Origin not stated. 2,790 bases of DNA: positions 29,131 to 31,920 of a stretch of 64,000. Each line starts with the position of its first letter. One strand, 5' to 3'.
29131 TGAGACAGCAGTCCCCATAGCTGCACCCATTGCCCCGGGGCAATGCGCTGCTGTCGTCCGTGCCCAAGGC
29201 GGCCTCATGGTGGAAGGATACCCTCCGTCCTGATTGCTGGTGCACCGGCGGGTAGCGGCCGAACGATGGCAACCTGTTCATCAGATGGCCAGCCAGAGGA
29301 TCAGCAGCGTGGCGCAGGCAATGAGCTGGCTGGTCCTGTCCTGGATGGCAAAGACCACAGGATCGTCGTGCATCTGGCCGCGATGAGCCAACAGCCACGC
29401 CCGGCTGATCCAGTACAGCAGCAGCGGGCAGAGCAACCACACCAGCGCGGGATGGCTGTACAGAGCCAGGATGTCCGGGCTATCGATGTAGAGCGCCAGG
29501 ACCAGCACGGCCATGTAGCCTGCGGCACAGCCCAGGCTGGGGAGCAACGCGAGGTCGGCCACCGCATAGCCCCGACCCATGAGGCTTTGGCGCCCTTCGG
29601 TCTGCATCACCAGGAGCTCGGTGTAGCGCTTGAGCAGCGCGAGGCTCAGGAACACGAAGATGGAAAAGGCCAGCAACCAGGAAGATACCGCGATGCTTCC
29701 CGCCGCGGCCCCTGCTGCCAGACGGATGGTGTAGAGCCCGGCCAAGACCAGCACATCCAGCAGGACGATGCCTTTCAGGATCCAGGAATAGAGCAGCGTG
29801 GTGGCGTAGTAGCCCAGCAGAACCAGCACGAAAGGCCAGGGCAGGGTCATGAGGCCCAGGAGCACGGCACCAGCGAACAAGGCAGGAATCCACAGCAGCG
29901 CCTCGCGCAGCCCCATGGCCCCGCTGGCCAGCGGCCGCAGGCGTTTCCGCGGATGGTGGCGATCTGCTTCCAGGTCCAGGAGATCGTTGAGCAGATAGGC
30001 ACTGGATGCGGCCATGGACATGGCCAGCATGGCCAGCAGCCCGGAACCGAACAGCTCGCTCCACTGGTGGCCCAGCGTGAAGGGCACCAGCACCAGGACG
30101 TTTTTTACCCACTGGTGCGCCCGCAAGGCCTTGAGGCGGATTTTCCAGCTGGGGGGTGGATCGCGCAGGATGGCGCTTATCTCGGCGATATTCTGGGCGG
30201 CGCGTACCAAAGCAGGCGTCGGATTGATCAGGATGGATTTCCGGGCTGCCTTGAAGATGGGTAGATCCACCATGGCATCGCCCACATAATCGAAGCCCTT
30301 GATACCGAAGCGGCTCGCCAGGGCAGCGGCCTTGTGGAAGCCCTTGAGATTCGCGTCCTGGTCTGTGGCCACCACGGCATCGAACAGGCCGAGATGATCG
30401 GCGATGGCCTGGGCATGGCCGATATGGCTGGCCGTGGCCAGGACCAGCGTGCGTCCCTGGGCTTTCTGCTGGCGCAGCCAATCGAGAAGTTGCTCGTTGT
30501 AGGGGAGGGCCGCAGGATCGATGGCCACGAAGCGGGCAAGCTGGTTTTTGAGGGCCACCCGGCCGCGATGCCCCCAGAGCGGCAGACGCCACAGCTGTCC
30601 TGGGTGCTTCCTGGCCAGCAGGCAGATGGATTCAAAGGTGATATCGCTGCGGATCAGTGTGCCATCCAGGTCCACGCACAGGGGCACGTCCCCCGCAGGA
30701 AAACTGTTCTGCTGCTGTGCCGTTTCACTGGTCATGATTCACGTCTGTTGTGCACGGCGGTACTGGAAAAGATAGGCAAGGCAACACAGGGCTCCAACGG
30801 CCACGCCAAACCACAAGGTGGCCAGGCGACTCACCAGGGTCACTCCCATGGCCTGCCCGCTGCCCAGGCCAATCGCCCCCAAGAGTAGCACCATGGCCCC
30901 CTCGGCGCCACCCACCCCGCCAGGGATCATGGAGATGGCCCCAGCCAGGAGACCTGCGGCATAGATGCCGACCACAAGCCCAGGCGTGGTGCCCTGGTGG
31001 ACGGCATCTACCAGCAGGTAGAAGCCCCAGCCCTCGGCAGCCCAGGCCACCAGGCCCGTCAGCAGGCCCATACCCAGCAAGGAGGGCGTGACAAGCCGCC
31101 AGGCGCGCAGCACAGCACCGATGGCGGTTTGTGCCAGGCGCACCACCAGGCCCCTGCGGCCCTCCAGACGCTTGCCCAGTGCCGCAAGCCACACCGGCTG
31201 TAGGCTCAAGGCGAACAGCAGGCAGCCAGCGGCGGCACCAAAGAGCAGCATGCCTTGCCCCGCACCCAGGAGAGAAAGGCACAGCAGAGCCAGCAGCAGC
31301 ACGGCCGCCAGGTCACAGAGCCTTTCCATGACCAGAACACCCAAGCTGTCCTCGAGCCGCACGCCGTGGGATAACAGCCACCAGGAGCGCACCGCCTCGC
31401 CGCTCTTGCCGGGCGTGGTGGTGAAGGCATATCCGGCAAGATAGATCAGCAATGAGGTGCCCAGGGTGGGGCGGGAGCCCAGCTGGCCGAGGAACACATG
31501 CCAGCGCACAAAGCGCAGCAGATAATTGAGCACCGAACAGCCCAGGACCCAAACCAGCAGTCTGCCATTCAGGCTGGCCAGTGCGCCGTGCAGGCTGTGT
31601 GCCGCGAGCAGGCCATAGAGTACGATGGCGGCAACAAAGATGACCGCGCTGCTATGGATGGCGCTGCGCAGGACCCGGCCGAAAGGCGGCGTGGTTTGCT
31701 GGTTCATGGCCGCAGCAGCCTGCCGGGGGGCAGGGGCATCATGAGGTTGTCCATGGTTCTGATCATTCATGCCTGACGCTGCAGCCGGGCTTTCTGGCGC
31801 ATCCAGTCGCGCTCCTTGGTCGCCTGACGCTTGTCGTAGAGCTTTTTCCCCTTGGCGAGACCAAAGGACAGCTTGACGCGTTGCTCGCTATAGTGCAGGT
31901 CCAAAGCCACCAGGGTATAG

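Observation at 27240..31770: Complete decaprenyl-phospho-arabinose (DPA)-like lipid-linked pentose donor pathway in a proteobacterium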

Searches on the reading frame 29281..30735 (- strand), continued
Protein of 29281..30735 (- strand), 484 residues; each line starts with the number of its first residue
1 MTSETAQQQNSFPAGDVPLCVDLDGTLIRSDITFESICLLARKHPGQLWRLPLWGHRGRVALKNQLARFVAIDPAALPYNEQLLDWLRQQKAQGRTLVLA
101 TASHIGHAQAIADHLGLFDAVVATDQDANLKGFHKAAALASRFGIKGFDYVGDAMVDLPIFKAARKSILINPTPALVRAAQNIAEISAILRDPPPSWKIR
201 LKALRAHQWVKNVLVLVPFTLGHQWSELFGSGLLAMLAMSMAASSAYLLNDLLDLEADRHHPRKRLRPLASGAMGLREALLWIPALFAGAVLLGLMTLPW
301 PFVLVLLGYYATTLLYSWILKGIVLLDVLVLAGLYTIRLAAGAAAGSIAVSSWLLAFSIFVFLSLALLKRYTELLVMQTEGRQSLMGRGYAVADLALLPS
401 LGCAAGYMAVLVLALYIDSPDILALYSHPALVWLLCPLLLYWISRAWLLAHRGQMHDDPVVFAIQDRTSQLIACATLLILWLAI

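Call 26: find_encoding_contigs(protein=P0002, flank=10000, max_places=3)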
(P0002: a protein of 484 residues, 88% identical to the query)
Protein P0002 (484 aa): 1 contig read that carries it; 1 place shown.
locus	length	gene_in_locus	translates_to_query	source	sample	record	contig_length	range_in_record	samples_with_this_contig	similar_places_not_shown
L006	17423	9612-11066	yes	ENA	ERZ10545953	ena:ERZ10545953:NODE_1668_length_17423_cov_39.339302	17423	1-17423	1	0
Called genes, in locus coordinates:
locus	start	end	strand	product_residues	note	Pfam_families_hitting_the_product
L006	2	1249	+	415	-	?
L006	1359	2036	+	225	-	PF01738:DLH, PF12740:PETase (weak)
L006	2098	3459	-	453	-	PF17767:NAPRTase_N, PF01729:QRPTase_C (weak), PF04095:NAPRTase (weak)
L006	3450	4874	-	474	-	PF00206:Lyase_1, PF14698:ASL_C2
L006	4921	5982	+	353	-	PF00586:AIRS, PF02769:AIRS_C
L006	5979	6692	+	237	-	PF00551:Formyl_trans_N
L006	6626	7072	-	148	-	PF01475:FUR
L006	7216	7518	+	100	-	PF04355:BamE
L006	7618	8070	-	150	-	PF10604:Polyketide_cyc2, PF03364:Polyketide_cyc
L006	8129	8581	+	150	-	PF01668:SmpB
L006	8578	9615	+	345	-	PF03706:LPG_synthase_TM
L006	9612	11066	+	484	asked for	PF00702:Hydrolase (faint), PF12710:HAD (weak), PF01040:UbiA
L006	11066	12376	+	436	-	PF01565:FAD_binding_4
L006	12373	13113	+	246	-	PF00106:adh_short, PF08659:KR, PF13561:adh_short_C2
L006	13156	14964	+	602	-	PF00009:GTP_EFTU, PF01926:MMR_HSR1 (faint), PF22042:EF-G_D2 (weak), PF03144:GTP_EFTU_D2, PF00679:EFG_C, PF21018:BipA_C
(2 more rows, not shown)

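Call 37: find_related_loci(query=A2, collection=genome_contigs, flank=10000)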
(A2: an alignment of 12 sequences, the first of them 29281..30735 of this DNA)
Query A2 (484 aa) in genome_contigs; peptide patterns used: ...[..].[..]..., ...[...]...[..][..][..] (x = any residue, [..] = any of these).
600 stretches matched a pattern (row limit reached: there are more); 589 encode a relative of the query (tblastn E <= 1e-3); the best 80 are kept; 80 distinct loci.
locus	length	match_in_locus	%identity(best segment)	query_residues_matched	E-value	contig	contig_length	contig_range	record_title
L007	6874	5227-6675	51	1-484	4e-150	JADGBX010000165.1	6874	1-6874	MAG: Magnetococcales bacterium isolate nwalbin5 nwal_bin5_NODE_165_length_6874_cov_3.177137, whole genome shotgun sequen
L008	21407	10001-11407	53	17-484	5e-147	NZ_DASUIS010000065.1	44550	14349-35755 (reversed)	MAG: Aquabacterium sp. isolate SMAG_U1466 k141_25581, whole genome shotgun sequence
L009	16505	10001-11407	50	18-483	4e-141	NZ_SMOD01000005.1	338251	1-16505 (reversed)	Paraburkholderia guartelaensis strain CNPSo 3008 scaffold5.1, whole genome shotgun sequence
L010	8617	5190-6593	52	17-484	2e-140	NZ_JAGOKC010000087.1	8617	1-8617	MAG: Aquabacterium sp. isolate Gw_Eff_bin_204 Gw_Eff_22853_length_8617_cov_9.323439, whole genome shotgun sequence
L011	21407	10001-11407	49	18-483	1e-140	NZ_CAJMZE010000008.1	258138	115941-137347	Paraburkholderia sp. J41 8, whole genome shotgun sequence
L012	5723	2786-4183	51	17-479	3e-139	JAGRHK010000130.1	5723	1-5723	MAG: Candidatus Competibacteraceae bacterium isolate HKST-UBA197 NODE_130_length_5723_cov_3.146830, whole genome shotgun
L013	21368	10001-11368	52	16-469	6e-137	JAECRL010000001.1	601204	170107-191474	MAG: Burkholderiales bacterium isolate AER3_2 diesel_EC_AER3_1_length_601209_cov_205, whole genome shotgun sequence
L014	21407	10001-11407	51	18-483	2e-136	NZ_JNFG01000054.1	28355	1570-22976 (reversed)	Caballeronia sordidicola strain S170 NODE_69, whole genome shotgun sequence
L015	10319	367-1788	49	15-484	3e-136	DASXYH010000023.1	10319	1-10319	MAG TPA_asm: Spongiibacteraceae bacterium isolate SMAG_U4819 k141_1621227, whole genome shotgun sequence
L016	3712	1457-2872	47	13-483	4e-140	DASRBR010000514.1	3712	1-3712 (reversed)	MAG TPA_asm: Verrucomicrobiia bacterium isolate SMAG_U9932 k141_542889, whole genome shotgun sequence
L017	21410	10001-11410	51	18-484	1e-135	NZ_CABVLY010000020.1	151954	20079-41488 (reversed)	Burkholderia anthina isolate LMG 20980, whole genome shotgun sequence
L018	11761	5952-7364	47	18-483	2e-135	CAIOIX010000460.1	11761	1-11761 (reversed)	MAG: uncultured beta proteobacterium isolate D14_bin-1168 genome assembly, contig: bin-1168:460/477, whole genome shotgu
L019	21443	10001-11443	47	6-484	2e-135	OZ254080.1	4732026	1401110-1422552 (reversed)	MAG: Pseudomonadales bacterium isolate 7f94601b-d47d-4f97-bff7-5e062582eddd genome assembly, chromosome: 1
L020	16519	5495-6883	49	18-482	3e-135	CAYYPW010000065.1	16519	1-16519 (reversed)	MAG TPA_asm: uncultured Moraxellaceae bacterium isolate SRP302895_co1_392 genome assembly, contig: NODE_6622_length_1651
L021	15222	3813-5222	49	18-484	8e-136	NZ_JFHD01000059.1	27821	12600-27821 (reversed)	Caballeronia zhejiangensis strain OP-1 contig59, whole genome shotgun sequence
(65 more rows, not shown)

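Call 40: list_cluster_members(proteins=[P0121, window:29281-30735:-, window:25380-27188:-, window:27977-29284:-])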
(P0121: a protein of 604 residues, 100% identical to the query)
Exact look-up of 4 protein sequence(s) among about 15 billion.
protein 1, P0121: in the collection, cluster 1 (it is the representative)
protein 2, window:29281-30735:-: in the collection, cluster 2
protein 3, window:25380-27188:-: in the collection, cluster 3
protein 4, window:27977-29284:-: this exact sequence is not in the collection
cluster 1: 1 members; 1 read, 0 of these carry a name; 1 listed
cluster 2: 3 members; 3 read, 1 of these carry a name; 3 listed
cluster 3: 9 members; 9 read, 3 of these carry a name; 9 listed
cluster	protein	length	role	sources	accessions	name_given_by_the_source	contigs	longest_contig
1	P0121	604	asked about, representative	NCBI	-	-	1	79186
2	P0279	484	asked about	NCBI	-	-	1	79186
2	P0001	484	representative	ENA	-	-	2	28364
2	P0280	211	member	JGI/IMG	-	4-hydroxybenzoate polyprenyltransferase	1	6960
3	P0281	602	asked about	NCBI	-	-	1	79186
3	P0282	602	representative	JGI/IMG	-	GTP-binding protein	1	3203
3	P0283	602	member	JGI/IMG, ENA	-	GTP-binding protein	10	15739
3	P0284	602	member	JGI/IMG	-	GTP-binding protein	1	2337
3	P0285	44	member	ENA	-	-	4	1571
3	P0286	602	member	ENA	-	-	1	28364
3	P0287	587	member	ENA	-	-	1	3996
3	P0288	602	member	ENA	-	-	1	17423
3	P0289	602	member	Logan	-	-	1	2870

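Call 55: search_dna_similar(query=window:29281-30735:-, collection=phages, mode=protein, max_rows=15)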
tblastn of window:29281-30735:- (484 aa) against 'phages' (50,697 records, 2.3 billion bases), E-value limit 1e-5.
Records with a match: 1; places in all: 1; records where one place covers at least 80% of the query: 0.
Best place of each record, by identity: <60% 1.
By first word of the organism name: Bacteriophage 1.
By host as written in the record: - 1.
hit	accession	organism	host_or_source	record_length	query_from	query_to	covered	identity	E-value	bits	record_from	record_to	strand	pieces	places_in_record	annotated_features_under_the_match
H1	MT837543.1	Bacteriophage sp.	human fecal samples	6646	201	381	37%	32.1%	2e-10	69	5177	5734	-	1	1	record has no annotation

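Call 56: search_dna_similar(query=window:29281-30735:-, collection=plasmids, mode=protein, max_rows=30)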
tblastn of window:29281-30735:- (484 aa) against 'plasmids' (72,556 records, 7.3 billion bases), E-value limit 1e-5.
Records with a match: 102; places in all: 103; records where one place covers at least 80% of the query: 81.
Best place of each record, by identity: <60% 102.
By first word of the organism name: Rhizobium 36; Sinorhizobium 5; Azospirillum 4; Burkholderia 3; Salipiger 3; Cereibacter 3; Sphingomonadaceae 3; Vibrio 3; Mesorhizobium 3; Rhodovulum 2; and 30 more.
By predicted mobility (MOB-suite, as given by PLSDB): non-mobilizable 71; conjugative 21; mobilizable 10.
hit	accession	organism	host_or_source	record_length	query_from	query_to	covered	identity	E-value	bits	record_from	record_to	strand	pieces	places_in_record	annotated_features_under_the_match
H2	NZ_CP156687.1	Burkholderia stagnalis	Bacterial cells,soils collected in ...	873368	12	484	98%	47.3%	4e-93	316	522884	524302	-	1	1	UbiA family prenyltransferase | FAD-binding oxidoreductase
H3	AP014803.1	Rhodovulum sulfidophilum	-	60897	16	484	97%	45.8%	1e-85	295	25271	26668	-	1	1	prenyltransferase family protein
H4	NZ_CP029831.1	Azospirillum ramasamyi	single cell,Cow dung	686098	19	480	95%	46.4%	7e-98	330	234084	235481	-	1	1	UbiA family prenyltransferase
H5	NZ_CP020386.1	Rhodovulum sp. MB263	cell culture,mud flat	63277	16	484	97%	45.1%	5e-91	310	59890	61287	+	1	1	UbiA family prenyltransferase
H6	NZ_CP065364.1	Ruegeria sp. SCSIO 43209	Galaxea fascicularis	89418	19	480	95%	45.5%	1e-94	320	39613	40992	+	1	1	UbiA family prenyltransferase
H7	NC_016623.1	Azospirillum lipoferum 4B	-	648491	18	480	96%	45.4%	5e-91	310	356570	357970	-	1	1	UbiA family prenyltransferase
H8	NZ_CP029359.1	Azospirillum thermophilum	cell culture,hot spring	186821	17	483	96%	44.9%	1e-85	295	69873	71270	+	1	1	UbiA family prenyltransferase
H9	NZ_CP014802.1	Salipiger profundus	single cell,environmental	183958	1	470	97%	44.4%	8e-89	304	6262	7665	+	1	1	UbiA family prenyltransferase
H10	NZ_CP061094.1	Roseomonas marmotae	Marmota himalayana,pure culture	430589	5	480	98%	43.8%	7e-79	275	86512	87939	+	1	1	UbiA family prenyltransferase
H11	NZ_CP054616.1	Azospirillum oryzae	cell culture,soil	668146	19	480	95%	45.1%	1e-88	303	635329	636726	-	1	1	UbiA family prenyltransferase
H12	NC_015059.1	Granulicella tundricola MP5ACTX9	-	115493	1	480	99%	43.1%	5e-83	287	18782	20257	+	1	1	UbiA family prenyltransferase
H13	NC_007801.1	Jannaschia sp. CCS1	-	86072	9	472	96%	44.4%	3e-91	311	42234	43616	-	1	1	UbiA family prenyltransferase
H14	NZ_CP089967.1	Cereibacter azotoformans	Owen's River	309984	19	484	96%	44.2%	1e-83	289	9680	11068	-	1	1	UbiA family prenyltransferase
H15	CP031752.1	Cereibacter sphaeroides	cell culture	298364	19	484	96%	44.2%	3e-83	288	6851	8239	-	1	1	UbiA family prenyltransferase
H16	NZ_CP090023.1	Cereibacter azotoformans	cell culture,Aquaculture sediment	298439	19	484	96%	44.2%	3e-83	288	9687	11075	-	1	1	UbiA family prenyltransferase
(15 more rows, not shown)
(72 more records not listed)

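Call 57: get_annotated_region(hit=H2, flank=9000)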
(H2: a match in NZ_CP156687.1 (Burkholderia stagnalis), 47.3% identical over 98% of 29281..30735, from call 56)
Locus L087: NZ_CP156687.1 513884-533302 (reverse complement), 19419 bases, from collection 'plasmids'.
description: Burkholderia stagnalis strain YJ-2 plasmid plas2, complete sequence
organism: Burkholderia stagnalis (NCBI taxid 1503054)
taxonomy: Bacteria; Pseudomonadota; Betaproteobacteria; Burkholderiales; Burkholderiaceae; Burkholderia; Burkholderia stagnalis
host: -; source: Bacterial cells,soils collected in Guangdong Province, China; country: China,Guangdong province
typing (MOB-suite, as given by PLSDB): non-mobilizable
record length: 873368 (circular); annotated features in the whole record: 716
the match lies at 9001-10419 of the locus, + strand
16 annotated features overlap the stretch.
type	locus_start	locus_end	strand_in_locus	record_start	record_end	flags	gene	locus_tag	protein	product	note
CDS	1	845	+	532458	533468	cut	-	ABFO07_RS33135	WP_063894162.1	isocyanide synthase family protein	-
CDS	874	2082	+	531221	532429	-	-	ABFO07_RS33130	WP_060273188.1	Bcr/CflA family efflux MFS transporter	GO:0042908 - xenobiotic transport [Evidence IEA]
CDS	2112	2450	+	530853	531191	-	-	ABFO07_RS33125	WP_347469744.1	protein tyrosine phosphatase family protein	-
CDS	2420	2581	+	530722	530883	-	-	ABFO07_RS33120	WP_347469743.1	hypothetical protein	-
CDS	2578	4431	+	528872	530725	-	-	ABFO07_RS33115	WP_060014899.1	L-tyrosine/L-tryptophan isonitrile synthase family protein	-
CDS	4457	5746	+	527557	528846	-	-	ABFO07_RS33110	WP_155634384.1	nucleotide disphospho-sugar-binding domain-containing protein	-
CDS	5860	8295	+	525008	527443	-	-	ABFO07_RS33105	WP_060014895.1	hypothetical protein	-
CDS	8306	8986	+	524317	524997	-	-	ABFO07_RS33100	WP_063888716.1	class I SAM-dependent methyltransferase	-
CDS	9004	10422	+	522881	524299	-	-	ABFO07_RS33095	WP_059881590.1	UbiA family prenyltransferase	-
CDS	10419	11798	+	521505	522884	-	-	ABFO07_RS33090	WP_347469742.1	FAD-binding oxidoreductase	-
CDS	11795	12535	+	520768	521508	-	-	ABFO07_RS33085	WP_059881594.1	SDR family oxidoreductase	-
CDS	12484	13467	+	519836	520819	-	-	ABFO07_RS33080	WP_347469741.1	SDR family oxidoreductase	-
CDS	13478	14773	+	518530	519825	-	-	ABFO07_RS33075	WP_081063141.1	NAD(P)/FAD-dependent oxidoreductase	-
CDS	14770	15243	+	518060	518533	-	-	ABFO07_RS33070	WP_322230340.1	GtrA family protein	GO:0000271 - polysaccharide biosynthetic process [Evidence IEA]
CDS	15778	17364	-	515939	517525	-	-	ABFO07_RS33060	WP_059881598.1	glycosyl hydrolase family 18 protein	GO:0005975 - carbohydrate metabolic process [Evidence IEA]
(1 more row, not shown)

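Call 58: get_annotated_region(hit=H3, flank=9000)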
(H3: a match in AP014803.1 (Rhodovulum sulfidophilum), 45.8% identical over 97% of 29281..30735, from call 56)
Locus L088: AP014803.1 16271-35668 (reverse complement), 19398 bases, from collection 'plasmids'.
description: Rhodovulum sulfidophilum plasmid Plasmid3 DNA, complete genome, strain: DSM 2351
organism: Rhodovulum sulfidophilum (NCBI taxid 35806)
taxonomy: Bacteria; Pseudomonadota; Alphaproteobacteria; Rhodobacterales; Paracoccaceae; Rhodovulum; Rhodovulum sulfidophilum
host: -; source: -; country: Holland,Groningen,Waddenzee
typing (MOB-suite, as given by PLSDB): non-mobilizable; replicon rep_cluster_252
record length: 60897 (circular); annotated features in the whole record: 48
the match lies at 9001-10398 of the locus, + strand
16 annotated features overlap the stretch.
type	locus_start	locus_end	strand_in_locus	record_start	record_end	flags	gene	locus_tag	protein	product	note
CDS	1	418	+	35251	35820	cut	pgi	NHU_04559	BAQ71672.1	glucose-6-phosphate isomerase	-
CDS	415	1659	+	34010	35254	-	-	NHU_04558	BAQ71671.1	glycosyl transferase, group 1 family protein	-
CDS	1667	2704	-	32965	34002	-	-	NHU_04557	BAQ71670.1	putative acyltransferase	-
CDS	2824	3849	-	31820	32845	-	-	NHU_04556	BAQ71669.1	acyltransferase 3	-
CDS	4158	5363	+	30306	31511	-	-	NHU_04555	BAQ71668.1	glycosyl transferase group 1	-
CDS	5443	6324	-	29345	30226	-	-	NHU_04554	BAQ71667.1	glucose-1-phosphate thymidylyltransferase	-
CDS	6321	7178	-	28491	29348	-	-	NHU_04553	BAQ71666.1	dTDP-4-dehydrorhamnose reductase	-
CDS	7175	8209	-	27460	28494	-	-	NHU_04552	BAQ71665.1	dTDP-glucose 4,6-dehydratase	-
CDS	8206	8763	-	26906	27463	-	-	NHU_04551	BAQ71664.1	dTDP-4-dehydrorhamnose 3,5-epimerase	-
CDS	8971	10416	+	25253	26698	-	-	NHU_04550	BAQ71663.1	prenyltransferase family protein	-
CDS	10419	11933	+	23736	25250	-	-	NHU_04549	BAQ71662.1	dolichyl-phosphate-mannose-protein mannosyltransferase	-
CDS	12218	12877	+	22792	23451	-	-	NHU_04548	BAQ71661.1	hypothetical protein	-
CDS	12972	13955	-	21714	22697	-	-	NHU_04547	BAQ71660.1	acyltransferase family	-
CDS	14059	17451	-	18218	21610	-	-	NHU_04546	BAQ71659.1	hypothetical protein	-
CDS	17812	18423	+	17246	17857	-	-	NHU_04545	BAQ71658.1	isopropylmalate isomerase large subunit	-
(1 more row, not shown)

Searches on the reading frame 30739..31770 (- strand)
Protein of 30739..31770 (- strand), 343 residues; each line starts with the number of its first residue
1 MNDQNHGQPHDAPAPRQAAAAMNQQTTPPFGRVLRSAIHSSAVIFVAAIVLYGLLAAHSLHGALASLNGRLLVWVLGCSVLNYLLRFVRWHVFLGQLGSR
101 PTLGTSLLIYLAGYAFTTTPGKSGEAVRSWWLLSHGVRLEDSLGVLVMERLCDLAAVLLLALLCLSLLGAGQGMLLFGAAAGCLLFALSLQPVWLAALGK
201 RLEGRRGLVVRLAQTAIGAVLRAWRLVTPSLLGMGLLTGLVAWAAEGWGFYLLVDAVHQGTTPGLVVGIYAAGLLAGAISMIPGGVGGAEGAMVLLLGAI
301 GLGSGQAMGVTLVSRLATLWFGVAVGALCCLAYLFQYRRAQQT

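Call 4: search_protein_families(library=pfam, proteins=[window:30739-31770:-])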
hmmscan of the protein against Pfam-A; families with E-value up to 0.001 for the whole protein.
window:30739-31770:- (343 aa): 1 family
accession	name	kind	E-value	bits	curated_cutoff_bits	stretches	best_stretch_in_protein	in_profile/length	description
PF03706.18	LPG_synthase_TM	-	2.7e-40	139.2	33.4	1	45-326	6-302/302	Lysylphosphatidylglycerol synthase TM region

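Call 5: search_protein_families(library=ncbifam, proteins=[window:30739-31770:-])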
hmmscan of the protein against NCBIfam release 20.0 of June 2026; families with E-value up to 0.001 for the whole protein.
window:30739-31770:- (343 aa): 2 families
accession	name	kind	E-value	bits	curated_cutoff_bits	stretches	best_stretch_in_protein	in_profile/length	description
TIGR00374.1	TIGR00374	subfamily_domain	9.2e-22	77.9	43.2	1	43-336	5-316/323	flippase-like domain-containing protein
NF033480.1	bifunc_MprF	equivalog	2.5e-09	36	600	1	40-339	9-303/841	bifunctional lysylphosphatidylglycerol flippase/synthetase MprF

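Call 80: search_solved_structures(query=window:30739-31770:-, max_evalue=1)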
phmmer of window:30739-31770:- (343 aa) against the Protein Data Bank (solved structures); distinct sequences matched with E-value up to 1: 0.
